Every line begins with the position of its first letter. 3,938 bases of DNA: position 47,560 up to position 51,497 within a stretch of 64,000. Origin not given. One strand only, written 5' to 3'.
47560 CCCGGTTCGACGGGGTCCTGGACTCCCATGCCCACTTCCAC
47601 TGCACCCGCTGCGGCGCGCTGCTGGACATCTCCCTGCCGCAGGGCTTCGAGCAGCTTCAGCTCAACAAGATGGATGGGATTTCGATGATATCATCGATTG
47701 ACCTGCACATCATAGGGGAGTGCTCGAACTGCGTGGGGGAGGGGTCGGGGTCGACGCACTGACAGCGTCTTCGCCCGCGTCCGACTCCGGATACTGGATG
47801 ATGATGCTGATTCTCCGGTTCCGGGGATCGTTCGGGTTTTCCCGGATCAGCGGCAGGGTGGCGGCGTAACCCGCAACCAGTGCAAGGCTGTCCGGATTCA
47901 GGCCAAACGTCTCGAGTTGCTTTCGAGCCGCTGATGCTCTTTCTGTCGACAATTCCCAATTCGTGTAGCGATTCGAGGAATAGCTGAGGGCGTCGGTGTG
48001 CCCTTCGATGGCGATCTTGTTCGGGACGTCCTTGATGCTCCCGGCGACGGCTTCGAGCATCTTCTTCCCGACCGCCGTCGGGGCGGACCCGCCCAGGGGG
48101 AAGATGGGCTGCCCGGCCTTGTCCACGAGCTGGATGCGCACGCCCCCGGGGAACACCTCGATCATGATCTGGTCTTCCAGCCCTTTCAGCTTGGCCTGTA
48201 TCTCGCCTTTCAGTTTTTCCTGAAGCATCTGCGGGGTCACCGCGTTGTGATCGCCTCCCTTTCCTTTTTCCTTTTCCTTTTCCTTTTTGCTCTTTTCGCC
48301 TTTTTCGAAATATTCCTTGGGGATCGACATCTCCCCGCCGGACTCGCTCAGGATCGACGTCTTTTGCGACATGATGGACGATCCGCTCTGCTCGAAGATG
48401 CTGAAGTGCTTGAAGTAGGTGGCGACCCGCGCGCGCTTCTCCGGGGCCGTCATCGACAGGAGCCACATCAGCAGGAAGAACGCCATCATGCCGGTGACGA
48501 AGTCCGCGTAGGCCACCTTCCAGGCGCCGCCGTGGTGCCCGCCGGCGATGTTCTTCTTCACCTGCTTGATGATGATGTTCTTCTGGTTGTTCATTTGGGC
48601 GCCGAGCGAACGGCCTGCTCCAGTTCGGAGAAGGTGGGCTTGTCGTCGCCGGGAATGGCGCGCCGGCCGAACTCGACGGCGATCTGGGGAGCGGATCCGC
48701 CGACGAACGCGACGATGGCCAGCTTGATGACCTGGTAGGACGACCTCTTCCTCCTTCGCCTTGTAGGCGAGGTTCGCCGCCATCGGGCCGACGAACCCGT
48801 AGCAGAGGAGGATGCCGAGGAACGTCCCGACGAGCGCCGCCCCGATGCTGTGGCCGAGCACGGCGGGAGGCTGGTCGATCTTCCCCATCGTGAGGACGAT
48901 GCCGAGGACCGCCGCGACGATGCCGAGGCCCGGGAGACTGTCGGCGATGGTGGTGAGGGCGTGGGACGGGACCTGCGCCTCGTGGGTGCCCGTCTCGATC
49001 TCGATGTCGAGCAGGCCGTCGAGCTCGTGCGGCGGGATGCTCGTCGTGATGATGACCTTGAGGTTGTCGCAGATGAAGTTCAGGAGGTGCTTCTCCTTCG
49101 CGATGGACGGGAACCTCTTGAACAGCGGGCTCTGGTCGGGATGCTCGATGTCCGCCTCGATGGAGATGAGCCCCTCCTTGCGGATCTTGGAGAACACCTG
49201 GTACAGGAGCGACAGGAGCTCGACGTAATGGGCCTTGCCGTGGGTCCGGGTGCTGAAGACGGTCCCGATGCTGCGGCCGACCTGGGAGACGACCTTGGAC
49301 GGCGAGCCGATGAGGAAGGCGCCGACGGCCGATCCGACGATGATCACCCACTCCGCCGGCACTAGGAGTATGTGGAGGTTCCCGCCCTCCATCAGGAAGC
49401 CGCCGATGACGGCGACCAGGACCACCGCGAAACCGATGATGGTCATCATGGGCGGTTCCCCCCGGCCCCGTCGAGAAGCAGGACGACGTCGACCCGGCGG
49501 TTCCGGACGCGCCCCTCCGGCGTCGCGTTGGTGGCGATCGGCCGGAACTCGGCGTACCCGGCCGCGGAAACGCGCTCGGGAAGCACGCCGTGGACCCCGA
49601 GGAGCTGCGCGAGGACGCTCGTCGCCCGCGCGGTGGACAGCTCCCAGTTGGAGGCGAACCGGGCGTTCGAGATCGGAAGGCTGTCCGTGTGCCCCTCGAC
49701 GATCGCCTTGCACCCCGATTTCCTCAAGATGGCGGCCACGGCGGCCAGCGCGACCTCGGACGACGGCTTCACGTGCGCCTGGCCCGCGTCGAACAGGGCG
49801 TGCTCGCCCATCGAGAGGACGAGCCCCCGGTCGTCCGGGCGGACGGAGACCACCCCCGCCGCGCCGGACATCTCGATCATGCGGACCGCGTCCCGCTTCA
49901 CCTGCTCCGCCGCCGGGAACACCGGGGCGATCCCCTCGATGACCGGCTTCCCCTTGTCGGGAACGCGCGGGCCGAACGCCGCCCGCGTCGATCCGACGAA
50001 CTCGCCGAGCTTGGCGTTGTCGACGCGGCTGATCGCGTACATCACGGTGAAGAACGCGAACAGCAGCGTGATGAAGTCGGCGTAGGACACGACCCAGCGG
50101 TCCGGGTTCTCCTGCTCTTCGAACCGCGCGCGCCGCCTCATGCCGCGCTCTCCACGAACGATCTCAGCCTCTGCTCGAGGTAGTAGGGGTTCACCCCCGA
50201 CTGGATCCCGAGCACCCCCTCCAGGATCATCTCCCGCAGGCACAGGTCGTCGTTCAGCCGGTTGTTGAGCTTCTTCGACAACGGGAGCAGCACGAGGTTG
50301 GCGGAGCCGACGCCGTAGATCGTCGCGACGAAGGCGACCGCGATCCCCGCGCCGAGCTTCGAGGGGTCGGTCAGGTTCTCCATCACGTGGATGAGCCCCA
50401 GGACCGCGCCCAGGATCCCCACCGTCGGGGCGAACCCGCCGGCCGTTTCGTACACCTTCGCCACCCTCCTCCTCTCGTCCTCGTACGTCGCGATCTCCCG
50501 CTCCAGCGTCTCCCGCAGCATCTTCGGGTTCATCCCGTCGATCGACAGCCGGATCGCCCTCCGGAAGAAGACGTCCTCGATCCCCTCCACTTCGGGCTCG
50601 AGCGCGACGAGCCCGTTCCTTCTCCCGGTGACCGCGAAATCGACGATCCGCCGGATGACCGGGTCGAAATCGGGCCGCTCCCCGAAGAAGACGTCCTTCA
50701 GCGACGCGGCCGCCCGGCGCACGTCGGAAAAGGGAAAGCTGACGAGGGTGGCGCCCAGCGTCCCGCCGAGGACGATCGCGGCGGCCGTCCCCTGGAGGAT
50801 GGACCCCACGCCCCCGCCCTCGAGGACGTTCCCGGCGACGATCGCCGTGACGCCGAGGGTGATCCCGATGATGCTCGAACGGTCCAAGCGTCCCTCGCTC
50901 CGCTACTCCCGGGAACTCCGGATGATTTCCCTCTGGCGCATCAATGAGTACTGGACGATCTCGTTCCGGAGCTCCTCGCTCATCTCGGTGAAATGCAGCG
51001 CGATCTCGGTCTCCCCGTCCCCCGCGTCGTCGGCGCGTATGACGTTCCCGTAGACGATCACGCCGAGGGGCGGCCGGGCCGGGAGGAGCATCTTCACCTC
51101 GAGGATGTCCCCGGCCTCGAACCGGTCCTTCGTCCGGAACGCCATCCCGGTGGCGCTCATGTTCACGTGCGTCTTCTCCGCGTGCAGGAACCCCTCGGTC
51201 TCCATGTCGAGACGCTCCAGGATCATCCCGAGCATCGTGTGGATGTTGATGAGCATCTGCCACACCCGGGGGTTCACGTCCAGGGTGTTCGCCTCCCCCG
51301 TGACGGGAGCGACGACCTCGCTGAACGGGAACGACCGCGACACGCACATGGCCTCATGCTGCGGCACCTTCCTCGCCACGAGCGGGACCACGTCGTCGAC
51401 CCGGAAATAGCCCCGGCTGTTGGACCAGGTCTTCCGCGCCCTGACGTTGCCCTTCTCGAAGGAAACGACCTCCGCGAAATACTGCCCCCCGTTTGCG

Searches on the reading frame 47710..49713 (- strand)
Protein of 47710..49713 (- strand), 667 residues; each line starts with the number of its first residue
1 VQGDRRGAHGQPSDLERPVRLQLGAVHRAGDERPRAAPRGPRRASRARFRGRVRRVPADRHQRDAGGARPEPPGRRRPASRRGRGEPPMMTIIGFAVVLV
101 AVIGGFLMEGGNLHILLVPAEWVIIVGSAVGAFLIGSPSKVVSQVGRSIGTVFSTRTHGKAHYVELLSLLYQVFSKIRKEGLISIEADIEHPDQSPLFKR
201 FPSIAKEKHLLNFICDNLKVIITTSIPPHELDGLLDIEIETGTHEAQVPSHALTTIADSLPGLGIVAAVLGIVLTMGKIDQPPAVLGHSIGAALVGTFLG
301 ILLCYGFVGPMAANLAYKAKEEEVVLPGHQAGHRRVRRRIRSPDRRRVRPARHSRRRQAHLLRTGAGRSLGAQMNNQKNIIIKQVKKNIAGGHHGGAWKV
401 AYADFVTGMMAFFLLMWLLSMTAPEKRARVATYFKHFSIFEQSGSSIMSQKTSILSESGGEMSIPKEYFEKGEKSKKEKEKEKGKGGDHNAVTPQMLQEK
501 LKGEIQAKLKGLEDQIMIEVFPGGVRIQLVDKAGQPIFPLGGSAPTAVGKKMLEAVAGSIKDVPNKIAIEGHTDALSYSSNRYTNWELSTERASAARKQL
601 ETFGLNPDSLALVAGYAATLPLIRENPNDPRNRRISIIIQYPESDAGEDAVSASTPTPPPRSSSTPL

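Call 48: search_protein_families(library=pfam, proteins=[window:47710-49713:-], max_evalue=0.00001)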
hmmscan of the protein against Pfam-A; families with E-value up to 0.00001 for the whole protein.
window:47710-49713:- (667 aa): 4 families
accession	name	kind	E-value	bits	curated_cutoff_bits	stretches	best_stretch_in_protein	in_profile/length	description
PF20560.3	MotA_N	-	6e-28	97.4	27.3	1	92-181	1-91/91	Motility protein A N-terminal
PF13677.11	MotB_plug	-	4.6e-17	61.8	24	1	385-435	5-55/58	Membrane MotB of proton-channel complex MotA/MotB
PF00691.25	OmpA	-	5.8e-12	46.3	27.2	1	548-633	12-96/98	OmpA family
PF01618.21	MotA_ExbB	-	3.6e-10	40.1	22.9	1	224-322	20-121/127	MotA/TolQ/ExbB proton channel family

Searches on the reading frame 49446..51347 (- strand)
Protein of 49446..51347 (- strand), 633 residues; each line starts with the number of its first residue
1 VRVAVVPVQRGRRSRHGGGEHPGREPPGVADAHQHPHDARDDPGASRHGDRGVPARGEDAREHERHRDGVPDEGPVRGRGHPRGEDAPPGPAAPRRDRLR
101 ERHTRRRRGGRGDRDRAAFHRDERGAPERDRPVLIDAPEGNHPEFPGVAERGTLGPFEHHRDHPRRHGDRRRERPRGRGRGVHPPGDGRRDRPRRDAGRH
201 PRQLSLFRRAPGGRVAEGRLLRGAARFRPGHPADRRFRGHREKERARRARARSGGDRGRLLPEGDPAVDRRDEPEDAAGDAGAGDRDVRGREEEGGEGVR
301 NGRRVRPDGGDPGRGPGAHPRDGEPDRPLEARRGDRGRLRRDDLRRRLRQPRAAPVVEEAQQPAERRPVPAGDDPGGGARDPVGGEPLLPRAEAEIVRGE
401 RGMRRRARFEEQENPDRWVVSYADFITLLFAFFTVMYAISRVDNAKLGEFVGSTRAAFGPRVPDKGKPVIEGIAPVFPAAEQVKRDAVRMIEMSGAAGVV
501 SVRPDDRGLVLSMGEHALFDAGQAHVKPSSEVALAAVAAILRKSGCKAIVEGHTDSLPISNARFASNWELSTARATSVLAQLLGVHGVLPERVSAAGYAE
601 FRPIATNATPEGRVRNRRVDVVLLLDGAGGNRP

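Call 48: search_protein_families(library=pfam, proteins=[window:49446-51347:-], max_evalue=0.00001)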
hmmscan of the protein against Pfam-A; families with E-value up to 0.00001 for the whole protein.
window:49446-51347:- (633 aa): 2 families
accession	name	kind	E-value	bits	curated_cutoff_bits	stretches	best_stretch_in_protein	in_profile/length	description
PF00691.25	OmpA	-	9.3e-17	61.6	27.2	1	518-617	1-98/98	OmpA family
PF13677.11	MotB_plug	-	8.1e-16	57.8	24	1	408-458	5-58/58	Membrane MotB of proton-channel complex MotA/MotB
